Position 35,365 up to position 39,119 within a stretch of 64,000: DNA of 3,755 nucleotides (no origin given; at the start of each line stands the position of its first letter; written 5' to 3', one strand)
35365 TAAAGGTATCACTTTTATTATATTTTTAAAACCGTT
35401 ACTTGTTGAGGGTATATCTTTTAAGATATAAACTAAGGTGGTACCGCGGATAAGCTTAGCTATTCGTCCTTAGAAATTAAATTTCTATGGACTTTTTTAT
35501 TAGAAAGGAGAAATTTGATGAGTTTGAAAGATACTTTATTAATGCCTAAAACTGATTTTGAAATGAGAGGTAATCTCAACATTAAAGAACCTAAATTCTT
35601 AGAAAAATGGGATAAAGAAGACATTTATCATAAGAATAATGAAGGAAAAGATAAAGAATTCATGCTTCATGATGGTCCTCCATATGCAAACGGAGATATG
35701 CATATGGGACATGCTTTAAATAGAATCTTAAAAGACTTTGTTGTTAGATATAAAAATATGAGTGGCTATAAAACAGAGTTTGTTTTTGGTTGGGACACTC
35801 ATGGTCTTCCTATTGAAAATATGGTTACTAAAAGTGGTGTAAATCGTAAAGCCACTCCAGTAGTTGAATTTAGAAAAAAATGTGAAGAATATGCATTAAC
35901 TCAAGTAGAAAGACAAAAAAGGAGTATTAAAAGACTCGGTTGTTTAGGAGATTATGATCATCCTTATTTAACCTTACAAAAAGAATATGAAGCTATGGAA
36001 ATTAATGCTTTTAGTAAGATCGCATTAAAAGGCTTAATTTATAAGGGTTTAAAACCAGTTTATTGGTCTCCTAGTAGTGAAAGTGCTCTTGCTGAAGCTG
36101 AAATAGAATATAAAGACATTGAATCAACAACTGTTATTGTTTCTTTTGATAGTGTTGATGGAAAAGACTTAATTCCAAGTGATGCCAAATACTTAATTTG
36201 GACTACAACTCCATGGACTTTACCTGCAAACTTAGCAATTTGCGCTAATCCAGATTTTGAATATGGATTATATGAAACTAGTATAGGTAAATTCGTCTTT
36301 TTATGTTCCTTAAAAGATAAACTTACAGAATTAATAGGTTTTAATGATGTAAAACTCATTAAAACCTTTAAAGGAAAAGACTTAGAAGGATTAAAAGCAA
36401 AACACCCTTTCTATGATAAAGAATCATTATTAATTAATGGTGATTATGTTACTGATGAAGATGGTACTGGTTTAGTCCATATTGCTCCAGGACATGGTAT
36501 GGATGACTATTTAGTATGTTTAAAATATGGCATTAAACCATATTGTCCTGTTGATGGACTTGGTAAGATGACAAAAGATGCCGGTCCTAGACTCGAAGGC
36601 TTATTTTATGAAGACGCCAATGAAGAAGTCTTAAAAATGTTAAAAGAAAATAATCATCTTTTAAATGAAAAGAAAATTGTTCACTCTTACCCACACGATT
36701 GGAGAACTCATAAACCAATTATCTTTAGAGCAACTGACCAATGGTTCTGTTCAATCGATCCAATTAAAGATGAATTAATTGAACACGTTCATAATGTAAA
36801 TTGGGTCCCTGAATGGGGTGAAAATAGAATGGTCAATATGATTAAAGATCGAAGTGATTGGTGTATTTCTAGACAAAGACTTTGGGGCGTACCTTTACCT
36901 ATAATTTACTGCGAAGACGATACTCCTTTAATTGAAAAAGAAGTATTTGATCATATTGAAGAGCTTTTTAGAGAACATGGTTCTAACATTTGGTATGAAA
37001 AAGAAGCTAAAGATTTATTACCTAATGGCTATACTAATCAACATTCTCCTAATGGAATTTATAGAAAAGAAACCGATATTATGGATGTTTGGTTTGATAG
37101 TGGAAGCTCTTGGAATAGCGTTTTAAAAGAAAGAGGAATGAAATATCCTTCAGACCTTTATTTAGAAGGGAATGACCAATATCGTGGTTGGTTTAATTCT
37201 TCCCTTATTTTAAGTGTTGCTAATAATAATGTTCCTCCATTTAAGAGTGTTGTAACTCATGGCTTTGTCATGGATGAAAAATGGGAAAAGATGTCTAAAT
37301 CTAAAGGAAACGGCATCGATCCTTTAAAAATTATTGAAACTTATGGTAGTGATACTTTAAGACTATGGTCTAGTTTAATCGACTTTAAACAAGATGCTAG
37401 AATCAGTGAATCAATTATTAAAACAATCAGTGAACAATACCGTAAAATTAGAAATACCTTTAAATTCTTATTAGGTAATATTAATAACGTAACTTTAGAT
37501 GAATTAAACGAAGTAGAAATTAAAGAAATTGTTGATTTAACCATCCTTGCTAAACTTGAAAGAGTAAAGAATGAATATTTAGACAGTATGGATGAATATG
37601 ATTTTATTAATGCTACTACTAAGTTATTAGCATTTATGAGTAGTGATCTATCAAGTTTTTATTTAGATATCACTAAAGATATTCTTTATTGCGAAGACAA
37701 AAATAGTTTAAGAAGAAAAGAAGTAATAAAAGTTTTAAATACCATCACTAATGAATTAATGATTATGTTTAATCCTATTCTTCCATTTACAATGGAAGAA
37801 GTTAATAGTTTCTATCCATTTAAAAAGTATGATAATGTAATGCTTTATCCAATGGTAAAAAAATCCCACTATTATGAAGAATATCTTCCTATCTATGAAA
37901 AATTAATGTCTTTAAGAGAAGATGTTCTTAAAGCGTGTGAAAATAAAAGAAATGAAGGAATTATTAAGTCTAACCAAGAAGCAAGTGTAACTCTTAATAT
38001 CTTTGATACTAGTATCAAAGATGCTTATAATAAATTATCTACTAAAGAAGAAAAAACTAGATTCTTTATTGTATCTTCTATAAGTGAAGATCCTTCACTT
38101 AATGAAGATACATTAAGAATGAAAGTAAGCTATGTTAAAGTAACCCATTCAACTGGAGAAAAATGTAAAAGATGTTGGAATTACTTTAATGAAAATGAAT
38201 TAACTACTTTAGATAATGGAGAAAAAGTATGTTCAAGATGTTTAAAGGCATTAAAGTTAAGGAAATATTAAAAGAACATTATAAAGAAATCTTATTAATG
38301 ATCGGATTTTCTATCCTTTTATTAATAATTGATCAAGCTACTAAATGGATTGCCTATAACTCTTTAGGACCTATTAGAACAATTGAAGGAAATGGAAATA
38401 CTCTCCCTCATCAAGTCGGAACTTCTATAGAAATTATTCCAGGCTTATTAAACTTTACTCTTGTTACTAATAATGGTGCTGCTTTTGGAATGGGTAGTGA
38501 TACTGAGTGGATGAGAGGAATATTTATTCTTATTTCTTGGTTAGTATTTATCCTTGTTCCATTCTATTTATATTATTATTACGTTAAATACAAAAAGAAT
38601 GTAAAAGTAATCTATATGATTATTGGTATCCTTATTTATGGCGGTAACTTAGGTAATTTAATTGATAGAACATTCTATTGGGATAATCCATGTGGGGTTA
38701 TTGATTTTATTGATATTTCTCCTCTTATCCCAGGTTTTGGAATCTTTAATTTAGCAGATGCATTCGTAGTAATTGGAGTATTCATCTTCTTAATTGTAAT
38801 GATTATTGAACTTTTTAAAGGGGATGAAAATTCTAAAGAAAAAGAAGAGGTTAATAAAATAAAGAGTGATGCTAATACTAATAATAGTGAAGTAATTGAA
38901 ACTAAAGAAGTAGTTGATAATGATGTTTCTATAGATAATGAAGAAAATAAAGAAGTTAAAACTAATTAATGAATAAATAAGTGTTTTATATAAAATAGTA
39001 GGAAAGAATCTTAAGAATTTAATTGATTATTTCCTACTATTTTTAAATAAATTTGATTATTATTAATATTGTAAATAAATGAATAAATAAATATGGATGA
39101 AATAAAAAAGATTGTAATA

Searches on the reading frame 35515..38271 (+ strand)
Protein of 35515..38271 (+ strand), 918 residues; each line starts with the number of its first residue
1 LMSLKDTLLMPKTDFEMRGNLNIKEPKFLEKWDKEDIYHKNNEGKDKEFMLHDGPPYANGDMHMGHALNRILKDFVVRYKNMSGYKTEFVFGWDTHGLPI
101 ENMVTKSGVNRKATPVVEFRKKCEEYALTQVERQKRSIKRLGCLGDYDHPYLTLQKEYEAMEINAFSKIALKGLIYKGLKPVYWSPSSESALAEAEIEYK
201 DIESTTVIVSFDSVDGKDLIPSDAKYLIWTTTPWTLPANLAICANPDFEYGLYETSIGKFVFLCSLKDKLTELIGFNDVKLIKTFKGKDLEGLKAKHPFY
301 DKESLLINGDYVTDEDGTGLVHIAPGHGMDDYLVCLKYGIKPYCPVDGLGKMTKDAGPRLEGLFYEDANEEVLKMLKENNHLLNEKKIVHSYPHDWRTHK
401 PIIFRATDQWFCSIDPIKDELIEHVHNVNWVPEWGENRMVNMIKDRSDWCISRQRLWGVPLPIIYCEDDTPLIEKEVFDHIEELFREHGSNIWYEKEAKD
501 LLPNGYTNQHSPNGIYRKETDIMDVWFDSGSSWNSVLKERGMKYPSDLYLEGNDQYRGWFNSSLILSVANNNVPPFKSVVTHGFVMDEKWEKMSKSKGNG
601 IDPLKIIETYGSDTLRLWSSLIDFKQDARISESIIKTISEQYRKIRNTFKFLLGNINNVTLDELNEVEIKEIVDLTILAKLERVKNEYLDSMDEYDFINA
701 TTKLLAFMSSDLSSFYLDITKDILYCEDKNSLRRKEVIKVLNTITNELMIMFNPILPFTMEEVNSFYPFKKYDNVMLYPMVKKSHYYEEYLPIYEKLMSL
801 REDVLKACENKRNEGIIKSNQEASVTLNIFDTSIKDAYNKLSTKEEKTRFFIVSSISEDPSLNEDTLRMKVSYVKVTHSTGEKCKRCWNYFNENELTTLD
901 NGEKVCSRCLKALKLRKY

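Call 28: search_protein_families(library=pfam, proteins=[window:35515-38271:+], max_evalue=0.00001)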
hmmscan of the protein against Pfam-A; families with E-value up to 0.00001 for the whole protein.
window:35515-38271:+ (918 aa): 5 families
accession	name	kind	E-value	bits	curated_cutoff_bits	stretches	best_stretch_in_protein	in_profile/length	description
PF00133.28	tRNA-synt_1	-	4.8e-138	460.8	22.7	1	28-630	2-413/414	tRNA synthetases class I (I, L, M and V)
PF09334.17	tRNA-synt_1g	-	1.9e-25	89.9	20.1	1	56-198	8-136/391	tRNA synthetases class I (M)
PF08264.19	Anticodon_1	-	2e-25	89.8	25.1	1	674-826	1-147/148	Anticodon-binding domain of tRNA ligase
PF01921.24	tRNA-synt_1f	-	1.5e-06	27.9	27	0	580-650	270-340/360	tRNA synthetases class I (K)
PF01406.26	tRNA-synt_1e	-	2.5e-06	27.5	27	0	536-637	198-298/301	tRNA synthetases class I (C) catalytic domain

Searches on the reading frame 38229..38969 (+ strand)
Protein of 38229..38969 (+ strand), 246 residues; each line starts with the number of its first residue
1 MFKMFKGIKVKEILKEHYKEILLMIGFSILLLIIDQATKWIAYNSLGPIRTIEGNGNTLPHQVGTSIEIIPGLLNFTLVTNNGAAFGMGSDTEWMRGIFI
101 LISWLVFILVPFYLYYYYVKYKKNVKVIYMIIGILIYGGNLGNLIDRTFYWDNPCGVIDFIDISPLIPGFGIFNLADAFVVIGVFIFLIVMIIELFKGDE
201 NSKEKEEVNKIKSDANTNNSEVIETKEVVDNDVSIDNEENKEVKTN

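Call 28: search_protein_families(library=pfam, proteins=[window:38229-38969:+], max_evalue=0.00001)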
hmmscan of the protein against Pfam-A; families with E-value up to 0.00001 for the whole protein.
window:38229-38969:+ (246 aa): 1 family
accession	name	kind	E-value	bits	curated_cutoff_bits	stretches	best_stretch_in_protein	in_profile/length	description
PF01252.23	Peptidase_A8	-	2.8e-29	102.6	25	1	28-192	2-141/142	Signal peptidase (SPase) II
